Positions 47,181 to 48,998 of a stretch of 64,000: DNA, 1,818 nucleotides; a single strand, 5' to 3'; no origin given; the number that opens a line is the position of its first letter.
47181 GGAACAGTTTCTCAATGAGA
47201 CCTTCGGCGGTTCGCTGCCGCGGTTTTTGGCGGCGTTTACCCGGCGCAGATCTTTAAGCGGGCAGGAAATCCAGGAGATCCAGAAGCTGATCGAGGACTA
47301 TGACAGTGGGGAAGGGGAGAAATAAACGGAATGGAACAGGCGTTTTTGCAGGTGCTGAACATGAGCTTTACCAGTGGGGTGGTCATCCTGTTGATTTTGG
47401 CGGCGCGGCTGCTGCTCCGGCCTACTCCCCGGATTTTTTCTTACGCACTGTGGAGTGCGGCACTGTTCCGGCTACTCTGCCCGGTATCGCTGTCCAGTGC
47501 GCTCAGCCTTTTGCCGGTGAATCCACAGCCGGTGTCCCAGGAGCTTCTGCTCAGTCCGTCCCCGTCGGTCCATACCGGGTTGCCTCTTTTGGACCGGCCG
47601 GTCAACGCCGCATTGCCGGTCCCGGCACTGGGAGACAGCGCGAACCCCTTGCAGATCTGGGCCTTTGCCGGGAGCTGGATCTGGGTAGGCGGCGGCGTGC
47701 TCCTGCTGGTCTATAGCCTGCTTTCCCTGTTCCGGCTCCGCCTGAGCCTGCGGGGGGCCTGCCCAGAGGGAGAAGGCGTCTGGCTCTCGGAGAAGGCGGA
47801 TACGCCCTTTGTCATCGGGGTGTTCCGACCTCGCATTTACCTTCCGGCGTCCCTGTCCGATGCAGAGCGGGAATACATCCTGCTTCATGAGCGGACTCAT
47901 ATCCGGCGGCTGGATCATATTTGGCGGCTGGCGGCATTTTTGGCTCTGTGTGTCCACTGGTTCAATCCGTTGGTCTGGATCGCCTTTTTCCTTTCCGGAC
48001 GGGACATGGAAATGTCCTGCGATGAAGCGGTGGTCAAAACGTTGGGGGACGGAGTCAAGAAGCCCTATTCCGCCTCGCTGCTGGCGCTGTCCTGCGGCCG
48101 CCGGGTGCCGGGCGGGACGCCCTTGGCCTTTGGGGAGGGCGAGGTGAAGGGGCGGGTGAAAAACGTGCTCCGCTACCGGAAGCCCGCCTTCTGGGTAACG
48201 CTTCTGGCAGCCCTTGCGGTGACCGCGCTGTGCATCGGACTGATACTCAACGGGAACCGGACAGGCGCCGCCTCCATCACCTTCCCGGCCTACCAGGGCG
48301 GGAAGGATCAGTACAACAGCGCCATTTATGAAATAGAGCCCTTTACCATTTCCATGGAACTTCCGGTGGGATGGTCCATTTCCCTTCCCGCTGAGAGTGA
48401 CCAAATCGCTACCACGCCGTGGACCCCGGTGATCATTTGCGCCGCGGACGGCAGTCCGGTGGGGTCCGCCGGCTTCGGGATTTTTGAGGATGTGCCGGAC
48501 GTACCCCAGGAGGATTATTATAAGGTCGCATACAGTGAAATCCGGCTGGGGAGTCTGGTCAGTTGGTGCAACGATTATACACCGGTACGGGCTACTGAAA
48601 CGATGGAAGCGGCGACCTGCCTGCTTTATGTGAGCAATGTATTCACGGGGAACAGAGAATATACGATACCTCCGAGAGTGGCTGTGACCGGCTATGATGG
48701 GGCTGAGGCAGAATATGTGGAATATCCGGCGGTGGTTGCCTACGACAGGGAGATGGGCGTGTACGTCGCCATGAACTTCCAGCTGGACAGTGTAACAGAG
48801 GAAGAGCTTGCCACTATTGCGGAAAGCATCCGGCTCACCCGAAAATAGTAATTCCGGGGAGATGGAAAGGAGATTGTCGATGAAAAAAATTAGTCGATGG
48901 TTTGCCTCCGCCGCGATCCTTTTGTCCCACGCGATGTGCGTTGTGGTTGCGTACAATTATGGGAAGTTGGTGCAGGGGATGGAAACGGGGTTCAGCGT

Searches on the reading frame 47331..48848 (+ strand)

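Call 97: search_protein_families(library=pfam, proteins=[window:47331-48848:+])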
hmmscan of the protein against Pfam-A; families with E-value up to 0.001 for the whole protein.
window:47331-48848:+ (505 aa): 1 family
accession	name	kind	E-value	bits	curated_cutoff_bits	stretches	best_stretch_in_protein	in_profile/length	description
PF05569.17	Peptidase_M56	-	7.8e-55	186.6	31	1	7-278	2-295/296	BlaR1 peptidase M56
